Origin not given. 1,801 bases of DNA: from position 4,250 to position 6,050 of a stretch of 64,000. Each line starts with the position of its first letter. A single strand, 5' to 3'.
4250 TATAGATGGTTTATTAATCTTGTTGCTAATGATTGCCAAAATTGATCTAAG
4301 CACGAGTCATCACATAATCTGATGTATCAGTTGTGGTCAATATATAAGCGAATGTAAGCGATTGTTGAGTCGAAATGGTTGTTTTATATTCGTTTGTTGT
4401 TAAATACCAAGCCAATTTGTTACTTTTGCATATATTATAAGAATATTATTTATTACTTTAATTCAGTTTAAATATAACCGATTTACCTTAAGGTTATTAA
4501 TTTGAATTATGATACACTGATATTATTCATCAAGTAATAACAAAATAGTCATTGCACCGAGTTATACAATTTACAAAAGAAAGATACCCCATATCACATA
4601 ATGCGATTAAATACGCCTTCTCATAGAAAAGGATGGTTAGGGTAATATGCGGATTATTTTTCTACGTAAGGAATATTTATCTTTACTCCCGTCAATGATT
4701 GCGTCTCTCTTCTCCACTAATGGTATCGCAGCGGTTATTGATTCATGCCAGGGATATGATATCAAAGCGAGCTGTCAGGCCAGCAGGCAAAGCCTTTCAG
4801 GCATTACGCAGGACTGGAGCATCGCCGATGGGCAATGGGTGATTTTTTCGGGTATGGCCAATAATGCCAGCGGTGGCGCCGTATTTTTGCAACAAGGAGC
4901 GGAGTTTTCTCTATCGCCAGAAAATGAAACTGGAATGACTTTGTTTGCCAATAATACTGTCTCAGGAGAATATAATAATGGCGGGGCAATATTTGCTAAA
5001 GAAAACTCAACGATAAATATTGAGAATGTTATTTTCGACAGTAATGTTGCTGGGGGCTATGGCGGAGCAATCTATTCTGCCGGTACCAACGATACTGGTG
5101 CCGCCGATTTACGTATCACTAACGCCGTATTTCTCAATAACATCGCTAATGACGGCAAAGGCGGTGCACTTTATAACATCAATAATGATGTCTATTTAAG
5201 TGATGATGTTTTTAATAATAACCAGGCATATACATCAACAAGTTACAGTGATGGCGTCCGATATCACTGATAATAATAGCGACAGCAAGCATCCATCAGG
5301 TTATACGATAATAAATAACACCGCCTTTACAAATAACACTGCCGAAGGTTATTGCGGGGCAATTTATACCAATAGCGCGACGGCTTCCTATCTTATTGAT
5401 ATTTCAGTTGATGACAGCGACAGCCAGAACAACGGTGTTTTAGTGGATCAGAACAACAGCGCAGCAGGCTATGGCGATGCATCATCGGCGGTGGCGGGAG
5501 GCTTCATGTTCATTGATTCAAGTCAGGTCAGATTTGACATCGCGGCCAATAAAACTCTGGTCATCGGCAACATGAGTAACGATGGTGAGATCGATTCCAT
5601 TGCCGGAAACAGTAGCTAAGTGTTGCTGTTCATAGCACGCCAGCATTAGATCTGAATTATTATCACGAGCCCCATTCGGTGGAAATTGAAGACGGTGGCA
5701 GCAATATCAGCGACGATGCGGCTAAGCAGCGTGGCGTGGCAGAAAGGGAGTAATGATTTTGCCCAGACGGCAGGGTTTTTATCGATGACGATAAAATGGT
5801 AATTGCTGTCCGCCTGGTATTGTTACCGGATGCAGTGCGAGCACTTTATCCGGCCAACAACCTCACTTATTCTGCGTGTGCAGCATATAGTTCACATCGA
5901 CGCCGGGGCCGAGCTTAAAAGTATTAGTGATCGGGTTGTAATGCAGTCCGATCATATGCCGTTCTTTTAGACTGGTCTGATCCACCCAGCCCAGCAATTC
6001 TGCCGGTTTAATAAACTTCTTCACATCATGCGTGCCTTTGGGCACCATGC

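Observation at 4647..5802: yfaL autotransporter adhesin reduced to a multiply disrupted remnant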

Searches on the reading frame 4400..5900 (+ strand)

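Call 26: search_protein_families(proteins=[L003:1748-2716:+], library=ncbifam, max_evalue=0.01)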
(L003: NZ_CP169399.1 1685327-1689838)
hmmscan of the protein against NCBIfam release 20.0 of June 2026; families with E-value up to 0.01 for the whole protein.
L003:1748-2716:+ (323 aa): 2 families
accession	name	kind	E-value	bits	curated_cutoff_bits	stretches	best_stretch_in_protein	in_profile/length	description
NF007285.1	PRK09752.1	equivalog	1.8e-191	638.8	1459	1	1-323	1-323/1250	AIDA-I family autotransporter adhesin YfaL/EhaC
TIGR01376.1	POMP_repeat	repeat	1.5e-05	24.6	15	1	127-146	4-23/28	polymorphic outer membrane protein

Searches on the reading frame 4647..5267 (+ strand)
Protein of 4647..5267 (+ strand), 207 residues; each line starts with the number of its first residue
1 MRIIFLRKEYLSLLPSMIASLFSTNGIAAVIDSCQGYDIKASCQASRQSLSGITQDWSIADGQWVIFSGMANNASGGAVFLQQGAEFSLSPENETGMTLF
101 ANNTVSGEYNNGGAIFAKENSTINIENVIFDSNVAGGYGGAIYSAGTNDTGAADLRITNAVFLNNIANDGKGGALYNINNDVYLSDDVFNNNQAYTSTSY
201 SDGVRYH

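Call 26: search_protein_families(proteins=[window:4647-5267:+], library=ncbifam, max_evalue=0.01)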
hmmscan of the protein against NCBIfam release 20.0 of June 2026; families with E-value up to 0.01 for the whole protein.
window:4647-5267:+ (207 aa): 3 families
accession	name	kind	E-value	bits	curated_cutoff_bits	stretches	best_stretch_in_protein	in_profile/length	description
NF007285.1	PRK09752.1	equivalog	3.8e-127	425.7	1459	1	1-203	1-203/1250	AIDA-I family autotransporter adhesin YfaL/EhaC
TIGR01376.1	POMP_repeat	repeat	6.5e-07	28.9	15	1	127-146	4-23/28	polymorphic outer membrane protein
TIGR04212.1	GlyGly_RbtA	equivalog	3.3e-05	22.4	295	1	108-197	151-237/605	rhombotarget A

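Call 46: list_cluster_members(proteins=[window:4647-5267:+, L003:1748-2716:+, window:5200-5616:+, P0003])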
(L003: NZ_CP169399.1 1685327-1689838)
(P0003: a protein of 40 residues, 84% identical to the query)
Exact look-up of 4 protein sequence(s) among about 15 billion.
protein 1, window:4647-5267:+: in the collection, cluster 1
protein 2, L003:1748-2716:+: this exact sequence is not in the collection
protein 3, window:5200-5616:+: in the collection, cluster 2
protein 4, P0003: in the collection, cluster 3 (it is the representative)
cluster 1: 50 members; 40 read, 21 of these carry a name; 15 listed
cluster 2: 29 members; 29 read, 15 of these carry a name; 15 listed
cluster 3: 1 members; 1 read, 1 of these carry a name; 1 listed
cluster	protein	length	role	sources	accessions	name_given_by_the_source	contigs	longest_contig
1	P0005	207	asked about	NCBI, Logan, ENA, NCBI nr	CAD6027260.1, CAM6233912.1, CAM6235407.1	Polymorphic outer membrane protein [Escherichia coli] | adhesin [Escherichia coli]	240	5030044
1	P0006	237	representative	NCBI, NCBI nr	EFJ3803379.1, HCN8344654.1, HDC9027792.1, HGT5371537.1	TPA: hypothetical protein N6456_003921, partial [Escherichia coli] | hypothetical protein [Escherichia coli]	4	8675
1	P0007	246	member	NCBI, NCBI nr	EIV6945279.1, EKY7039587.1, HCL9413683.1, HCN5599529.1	TPA: hypothetical protein N6Y29_004641 [Escherichia coli] | hypothetical protein [Escherichia coli]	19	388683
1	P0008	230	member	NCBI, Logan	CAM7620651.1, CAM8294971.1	Adhesin [Escherichia coli]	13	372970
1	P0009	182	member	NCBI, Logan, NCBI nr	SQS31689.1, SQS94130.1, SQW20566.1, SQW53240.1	adhesin [Escherichia coli]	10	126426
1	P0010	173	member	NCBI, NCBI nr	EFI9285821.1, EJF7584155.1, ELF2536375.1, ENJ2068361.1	TPA: AIDA-I family autotransporter YfaL, partial [Escherichia coli] | AIDA-I family autotransporter YfaL [Escherichia coli]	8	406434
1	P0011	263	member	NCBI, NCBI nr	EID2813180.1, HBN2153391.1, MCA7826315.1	TPA: AIDA-I family autotransporter YfaL, partial [Escherichia coli] | AIDA-I family autotransporter YfaL [Escherichia coli]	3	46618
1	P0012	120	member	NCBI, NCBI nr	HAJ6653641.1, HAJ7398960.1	TPA: hypothetical protein HNV52_08855, partial [Escherichia coli] | hypothetical protein [Escherichia coli]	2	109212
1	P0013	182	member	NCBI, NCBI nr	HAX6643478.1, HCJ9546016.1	TPA: AIDA-I family autotransporter YfaL, partial [Escherichia coli] | AIDA-I family autotransporter YfaL [Escherichia coli]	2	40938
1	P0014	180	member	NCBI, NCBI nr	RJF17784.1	hypothetical protein D2185_05115 [Escherichia coli]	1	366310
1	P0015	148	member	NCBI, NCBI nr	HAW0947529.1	TPA: hypothetical protein JLK80_004748, partial [Escherichia coli] | hypothetical protein [Escherichia coli]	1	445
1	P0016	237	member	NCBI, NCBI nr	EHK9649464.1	hypothetical protein GOD99_000410, partial [Escherichia coli] | hypothetical protein [Escherichia coli]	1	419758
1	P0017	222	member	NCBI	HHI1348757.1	TPA: hypothetical protein ACP4VC_003757, partial [Escherichia coli]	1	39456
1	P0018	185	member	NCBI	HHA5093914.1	TPA: AIDA-I family autotransporter YfaL, partial [Escherichia coli]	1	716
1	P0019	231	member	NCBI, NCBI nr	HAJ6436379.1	TPA: hypothetical protein HNC21_02955 [Escherichia coli] | hypothetical protein [Escherichia coli]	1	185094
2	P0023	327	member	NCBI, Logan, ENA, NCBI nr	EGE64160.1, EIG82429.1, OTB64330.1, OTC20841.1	hypothetical protein AW118_08215 [Escherichia coli] | hypothetical protein ECSTEC7V_2669 [Escherichia coli STEC_7v]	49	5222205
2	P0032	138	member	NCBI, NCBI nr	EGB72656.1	polymorphic outer membrane protein [Escherichia coli TW10509]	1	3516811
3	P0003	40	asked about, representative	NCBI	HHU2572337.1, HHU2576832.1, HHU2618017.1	TPA: hypothetical protein ACUBAH_000418 [Escherichia coli]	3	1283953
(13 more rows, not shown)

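Call 53: profile_search(protein=P0023)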
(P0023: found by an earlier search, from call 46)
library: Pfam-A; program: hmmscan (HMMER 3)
A. the first sequence (327 residues): domains with independent E <= 10: 5; with E <= 0.001: 0
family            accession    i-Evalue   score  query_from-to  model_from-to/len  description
Chlam_PMP         PF02415.23     0.0045    17.6     127-144         1-18/19  Chlamydia polymorphic membrane protein (Chlamydia_PMP) repeat
Chlam_PMP         PF02415.23       0.12    13.2      98-118         2-19/19  Chlamydia polymorphic membrane protein (Chlamydia_PMP) repeat
Chlam_PMP         PF02415.23       0.14    13.0     160-177         2-18/19  Chlamydia polymorphic membrane protein (Chlamydia_PMP) repeat
Chlam_PMP         PF02415.23       0.26    12.1     188-208         3-16/19  Chlamydia polymorphic membrane protein (Chlamydia_PMP) repeat
Chlam_PMP         PF02415.23        6.1     7.9     228-245         1-18/19  Chlamydia polymorphic membrane protein (Chlamydia_PMP) repeat

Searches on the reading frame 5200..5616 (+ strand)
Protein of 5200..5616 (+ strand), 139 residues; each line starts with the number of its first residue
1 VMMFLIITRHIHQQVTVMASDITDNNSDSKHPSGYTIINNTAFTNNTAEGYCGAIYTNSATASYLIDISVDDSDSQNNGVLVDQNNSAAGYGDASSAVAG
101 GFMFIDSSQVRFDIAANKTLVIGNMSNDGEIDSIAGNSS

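Call 26: search_protein_families(proteins=[window:5200-5616:+], library=ncbifam, max_evalue=0.01)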
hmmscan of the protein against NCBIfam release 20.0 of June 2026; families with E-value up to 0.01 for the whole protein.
window:5200-5616:+ (139 aa): 1 family
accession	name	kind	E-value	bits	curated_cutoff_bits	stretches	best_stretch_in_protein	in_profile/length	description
NF007285.1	PRK09752.1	equivalog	4.7e-56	190.2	1459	1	19-137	207-325/1250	AIDA-I family autotransporter adhesin YfaL/EhaC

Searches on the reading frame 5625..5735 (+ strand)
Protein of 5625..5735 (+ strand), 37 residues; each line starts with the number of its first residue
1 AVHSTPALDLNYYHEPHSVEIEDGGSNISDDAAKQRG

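Call 26: search_protein_families(proteins=[window:5625-5735:+], library=ncbifam, max_evalue=0.01)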
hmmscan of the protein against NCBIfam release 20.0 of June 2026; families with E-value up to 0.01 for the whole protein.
window:5625-5735:+ (37 aa): 1 family
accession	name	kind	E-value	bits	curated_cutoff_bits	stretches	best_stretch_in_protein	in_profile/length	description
NF007285.1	PRK09752.1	equivalog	1e-13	49.9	1459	1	1-37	1172-1208/1250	AIDA-I family autotransporter adhesin YfaL/EhaC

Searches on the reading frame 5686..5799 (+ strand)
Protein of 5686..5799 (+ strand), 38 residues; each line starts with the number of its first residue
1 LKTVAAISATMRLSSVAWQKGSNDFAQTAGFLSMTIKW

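Call 26: search_protein_families(proteins=[window:5686-5799:+], library=ncbifam, max_evalue=0.01)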
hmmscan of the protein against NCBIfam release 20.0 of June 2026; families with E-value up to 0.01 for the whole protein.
window:5686-5799:+ (38 aa): 1 family
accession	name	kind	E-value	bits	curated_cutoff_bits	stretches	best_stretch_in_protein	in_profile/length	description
NF007285.1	PRK09752.1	equivalog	3.9e-10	38.1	1459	1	8-38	1219-1250/1250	AIDA-I family autotransporter adhesin YfaL/EhaC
